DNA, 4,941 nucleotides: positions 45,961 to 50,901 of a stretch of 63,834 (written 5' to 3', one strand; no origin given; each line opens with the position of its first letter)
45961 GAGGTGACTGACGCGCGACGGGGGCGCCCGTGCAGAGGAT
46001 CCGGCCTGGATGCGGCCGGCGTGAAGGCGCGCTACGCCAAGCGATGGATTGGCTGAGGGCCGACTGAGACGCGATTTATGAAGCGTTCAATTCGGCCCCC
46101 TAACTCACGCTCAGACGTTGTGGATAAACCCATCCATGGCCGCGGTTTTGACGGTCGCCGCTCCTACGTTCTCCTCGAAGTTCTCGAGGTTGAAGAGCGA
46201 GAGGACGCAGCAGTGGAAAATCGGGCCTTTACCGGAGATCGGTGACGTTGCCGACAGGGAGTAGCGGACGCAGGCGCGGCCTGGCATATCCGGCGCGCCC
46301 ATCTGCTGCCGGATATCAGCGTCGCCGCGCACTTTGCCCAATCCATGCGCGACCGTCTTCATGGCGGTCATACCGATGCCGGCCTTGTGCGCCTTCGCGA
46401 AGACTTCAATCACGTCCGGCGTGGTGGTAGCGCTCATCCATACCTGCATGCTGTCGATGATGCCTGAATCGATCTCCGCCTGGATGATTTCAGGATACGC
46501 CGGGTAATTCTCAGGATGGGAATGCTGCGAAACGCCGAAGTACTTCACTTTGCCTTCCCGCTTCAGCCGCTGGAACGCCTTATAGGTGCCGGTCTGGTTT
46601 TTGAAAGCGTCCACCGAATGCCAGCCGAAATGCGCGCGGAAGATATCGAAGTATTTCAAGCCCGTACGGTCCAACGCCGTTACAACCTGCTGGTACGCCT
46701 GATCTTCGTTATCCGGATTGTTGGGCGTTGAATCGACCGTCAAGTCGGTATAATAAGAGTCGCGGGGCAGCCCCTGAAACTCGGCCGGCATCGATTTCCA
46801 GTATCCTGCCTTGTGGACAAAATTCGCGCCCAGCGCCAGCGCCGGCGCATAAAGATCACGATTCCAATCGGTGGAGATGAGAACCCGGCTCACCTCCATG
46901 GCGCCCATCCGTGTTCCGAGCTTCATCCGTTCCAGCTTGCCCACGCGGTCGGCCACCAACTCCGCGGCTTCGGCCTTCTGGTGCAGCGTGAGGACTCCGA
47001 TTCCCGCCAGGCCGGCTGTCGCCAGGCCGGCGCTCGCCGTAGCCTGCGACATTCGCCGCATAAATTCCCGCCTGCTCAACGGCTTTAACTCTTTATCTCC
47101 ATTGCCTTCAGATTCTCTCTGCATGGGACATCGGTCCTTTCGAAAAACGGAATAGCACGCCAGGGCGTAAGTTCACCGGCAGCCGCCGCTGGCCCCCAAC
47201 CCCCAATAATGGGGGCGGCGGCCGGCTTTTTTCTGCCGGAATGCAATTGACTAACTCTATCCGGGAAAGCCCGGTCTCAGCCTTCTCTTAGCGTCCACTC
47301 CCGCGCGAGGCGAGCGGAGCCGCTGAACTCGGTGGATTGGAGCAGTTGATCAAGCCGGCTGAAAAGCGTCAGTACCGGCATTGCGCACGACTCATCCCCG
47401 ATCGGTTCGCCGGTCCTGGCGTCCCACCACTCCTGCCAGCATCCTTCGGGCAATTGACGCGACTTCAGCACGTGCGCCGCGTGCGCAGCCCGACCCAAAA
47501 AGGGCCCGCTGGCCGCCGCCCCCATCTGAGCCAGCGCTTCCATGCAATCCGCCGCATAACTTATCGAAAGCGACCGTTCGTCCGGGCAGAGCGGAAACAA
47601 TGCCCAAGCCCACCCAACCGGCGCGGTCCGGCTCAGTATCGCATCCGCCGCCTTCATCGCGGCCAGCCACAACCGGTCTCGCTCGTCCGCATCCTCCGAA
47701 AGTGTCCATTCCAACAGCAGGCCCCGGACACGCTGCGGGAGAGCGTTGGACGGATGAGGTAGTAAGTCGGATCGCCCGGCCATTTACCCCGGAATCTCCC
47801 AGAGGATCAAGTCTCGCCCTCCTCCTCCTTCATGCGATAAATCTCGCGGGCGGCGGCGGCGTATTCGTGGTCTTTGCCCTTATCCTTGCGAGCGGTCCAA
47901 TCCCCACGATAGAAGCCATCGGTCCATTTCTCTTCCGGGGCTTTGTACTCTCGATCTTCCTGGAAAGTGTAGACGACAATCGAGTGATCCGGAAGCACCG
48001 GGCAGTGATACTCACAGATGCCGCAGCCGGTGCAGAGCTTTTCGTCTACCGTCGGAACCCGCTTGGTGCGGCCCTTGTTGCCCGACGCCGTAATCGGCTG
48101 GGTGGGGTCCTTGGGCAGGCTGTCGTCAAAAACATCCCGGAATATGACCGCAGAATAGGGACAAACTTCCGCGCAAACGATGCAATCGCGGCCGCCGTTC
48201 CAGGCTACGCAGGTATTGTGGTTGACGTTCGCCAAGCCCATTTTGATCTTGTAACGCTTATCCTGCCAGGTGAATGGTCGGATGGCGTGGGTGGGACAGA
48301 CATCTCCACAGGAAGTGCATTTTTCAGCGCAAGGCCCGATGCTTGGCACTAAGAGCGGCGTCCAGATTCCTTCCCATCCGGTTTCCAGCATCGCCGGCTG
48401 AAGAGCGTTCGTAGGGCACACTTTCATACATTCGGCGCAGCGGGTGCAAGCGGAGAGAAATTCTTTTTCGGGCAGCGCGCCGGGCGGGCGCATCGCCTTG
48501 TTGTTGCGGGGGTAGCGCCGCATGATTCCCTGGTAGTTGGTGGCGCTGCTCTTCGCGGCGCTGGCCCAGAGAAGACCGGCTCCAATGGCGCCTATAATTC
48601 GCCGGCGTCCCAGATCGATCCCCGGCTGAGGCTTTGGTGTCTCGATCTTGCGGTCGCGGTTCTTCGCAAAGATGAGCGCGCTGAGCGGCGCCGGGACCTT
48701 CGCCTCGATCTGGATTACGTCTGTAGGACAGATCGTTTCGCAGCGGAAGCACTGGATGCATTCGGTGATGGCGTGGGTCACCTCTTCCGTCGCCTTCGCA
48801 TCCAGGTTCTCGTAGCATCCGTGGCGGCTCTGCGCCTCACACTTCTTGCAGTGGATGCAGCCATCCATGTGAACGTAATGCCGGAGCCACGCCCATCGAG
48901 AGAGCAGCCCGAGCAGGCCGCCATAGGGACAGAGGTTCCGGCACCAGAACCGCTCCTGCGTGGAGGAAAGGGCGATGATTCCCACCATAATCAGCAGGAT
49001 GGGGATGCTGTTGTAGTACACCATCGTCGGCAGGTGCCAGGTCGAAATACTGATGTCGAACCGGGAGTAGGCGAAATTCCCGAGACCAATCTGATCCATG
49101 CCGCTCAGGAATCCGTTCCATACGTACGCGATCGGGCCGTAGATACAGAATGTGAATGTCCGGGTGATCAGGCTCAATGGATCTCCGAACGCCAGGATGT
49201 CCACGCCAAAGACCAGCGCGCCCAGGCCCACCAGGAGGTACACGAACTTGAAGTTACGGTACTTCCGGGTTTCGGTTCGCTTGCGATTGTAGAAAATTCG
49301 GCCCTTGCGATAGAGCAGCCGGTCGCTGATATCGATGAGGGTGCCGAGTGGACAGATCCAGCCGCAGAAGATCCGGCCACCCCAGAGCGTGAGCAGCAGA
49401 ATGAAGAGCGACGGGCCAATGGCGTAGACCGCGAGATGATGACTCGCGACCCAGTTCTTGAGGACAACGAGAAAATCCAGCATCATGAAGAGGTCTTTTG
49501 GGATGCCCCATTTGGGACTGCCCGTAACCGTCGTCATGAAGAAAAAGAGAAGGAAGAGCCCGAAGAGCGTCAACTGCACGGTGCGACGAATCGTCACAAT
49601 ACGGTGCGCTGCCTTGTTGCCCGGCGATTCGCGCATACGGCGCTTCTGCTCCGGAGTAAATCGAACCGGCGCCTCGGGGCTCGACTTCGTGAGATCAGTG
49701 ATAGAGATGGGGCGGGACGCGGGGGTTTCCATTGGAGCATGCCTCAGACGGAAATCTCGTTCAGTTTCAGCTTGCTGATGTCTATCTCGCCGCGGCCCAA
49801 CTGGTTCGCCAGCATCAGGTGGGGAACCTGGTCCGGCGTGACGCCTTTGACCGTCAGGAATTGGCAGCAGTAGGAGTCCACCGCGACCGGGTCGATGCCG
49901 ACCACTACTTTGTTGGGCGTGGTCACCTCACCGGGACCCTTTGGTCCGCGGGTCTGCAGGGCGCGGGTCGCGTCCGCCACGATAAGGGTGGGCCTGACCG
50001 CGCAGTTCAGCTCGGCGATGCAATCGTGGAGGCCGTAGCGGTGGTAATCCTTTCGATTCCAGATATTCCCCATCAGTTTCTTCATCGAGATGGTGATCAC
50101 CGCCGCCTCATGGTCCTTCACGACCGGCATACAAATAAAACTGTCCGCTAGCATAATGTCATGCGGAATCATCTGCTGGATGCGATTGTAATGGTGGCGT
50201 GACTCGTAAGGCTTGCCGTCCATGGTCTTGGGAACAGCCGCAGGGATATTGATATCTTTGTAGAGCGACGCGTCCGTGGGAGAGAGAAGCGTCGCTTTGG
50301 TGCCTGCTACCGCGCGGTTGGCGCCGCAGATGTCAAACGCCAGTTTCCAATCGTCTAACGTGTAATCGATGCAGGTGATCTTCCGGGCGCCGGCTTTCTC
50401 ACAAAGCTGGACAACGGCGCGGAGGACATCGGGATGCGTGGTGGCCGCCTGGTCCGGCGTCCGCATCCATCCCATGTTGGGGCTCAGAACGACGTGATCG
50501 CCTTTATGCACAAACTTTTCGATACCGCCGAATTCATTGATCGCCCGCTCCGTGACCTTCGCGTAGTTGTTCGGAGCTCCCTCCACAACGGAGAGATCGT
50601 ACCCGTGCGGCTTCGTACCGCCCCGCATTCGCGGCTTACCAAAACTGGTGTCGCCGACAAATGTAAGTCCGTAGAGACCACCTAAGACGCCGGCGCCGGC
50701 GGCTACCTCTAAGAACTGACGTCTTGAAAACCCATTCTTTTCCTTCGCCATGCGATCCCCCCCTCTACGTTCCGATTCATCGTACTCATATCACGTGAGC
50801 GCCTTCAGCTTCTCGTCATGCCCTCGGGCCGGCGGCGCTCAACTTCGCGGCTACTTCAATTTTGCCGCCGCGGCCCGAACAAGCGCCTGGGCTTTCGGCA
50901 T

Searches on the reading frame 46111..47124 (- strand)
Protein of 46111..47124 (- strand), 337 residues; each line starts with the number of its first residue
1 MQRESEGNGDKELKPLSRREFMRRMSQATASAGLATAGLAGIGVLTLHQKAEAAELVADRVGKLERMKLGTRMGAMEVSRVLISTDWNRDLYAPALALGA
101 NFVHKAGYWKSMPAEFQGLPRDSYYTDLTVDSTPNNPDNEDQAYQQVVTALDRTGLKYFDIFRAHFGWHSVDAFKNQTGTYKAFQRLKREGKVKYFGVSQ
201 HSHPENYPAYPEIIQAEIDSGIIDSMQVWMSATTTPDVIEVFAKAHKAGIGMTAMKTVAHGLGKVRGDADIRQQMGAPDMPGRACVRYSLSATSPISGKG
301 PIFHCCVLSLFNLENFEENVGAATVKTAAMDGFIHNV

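Call 8: search_protein_families(library=pfam, proteins=[window:46111-47124:-], max_evalue=0.001)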
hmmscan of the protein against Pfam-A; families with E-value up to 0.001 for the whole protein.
window:46111-47124:- (337 aa): 1 family
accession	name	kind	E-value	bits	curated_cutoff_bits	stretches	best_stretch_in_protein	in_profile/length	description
PF00248.27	Aldo_ket_red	-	4.2e-10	39.6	24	1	138-276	82-212/291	Aldo/keto reductase family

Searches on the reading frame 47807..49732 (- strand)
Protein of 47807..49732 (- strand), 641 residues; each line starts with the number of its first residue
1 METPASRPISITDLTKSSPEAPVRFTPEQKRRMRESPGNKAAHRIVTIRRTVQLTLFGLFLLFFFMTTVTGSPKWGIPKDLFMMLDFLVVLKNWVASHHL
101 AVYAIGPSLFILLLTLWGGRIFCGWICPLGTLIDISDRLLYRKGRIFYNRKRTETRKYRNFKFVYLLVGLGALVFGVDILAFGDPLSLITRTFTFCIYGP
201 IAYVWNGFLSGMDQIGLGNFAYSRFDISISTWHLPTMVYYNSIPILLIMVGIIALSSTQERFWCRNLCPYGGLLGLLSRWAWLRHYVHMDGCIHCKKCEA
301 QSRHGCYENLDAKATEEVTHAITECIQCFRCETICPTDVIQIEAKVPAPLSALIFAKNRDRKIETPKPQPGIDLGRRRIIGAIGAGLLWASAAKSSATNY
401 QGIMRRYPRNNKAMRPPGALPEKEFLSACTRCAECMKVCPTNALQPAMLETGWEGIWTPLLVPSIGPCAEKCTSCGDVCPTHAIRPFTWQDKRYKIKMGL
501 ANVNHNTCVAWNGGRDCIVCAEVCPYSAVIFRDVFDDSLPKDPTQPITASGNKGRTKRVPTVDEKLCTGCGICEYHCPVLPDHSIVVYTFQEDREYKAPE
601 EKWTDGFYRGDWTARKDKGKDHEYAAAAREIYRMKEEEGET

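Call 8: search_protein_families(library=pfam, proteins=[window:47807-49732:-], max_evalue=0.001)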
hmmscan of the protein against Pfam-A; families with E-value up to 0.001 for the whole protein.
window:47807-49732:- (641 aa): 12 families
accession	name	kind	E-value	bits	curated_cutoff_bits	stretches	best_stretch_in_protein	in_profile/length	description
PF12838.12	Fer4_7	-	2.9e-17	63.3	27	2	516-579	4-50/52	4Fe-4S dicluster domain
PF12801.12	Fer4_5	-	3.7e-15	56.1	22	2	109-143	10-44/48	4Fe-4S binding domain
PF00037.32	Fer4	-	8.2e-15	54.4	21.1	2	427-444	6-23/24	4Fe-4S binding domain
PF14697.11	Fer4_21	-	3.9e-12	46.5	35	1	287-341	3-58/59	4Fe-4S dicluster domain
PF12837.12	Fer4_6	-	7.5e-12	45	25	1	559-579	1-21/24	4Fe-4S binding domain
PF13237.11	Fer4_10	-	1.3e-11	44.7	25.5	0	427-443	7-25/53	4Fe-4S dicluster domain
PF13183.11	Fer4_8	-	3.3e-10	40.8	27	0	415-442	40-67/68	4Fe-4S dicluster domain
PF13187.11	Fer4_9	-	1.1e-09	38.6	27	1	428-484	1-52/52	4Fe-4S dicluster domain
PF13484.11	Fer4_16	-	2.6e-09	38.2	30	1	471-526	4-65/66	4Fe-4S double cluster binding domain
PF13534.11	Fer4_17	-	5.5e-08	33.7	22.2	0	516-578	4-57/61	4Fe-4S dicluster domain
PF12797.12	Fer4_2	-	0.0001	22.4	24.5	1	559-579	2-22/22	4Fe-4S binding domain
PF25160.1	LdpA_Fe-S-bd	-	0.00015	21.9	27.6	0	303-343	6-46/49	LdpA Fe-S cluster-binding domain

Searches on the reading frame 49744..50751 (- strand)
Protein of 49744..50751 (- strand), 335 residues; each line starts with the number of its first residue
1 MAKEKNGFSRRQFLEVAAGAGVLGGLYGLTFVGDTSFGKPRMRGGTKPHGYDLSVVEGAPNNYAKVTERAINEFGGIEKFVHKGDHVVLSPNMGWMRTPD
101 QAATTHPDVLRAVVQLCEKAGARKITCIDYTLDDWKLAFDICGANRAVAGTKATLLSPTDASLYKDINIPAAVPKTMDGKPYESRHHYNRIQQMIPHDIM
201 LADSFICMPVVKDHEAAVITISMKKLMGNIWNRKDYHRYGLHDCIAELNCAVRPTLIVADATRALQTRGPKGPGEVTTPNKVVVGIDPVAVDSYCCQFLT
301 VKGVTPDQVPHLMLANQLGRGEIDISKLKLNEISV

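Call 8: search_protein_families(library=pfam, proteins=[window:49744-50751:-], max_evalue=0.001)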
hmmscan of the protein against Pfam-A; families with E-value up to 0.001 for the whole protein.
window:49744-50751:- (335 aa): 1 family
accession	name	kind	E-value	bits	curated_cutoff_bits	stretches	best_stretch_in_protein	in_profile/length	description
PF04015.17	DUF362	-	1.2e-38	133.7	24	1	87-297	1-200/200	Domain of unknown function (DUF362)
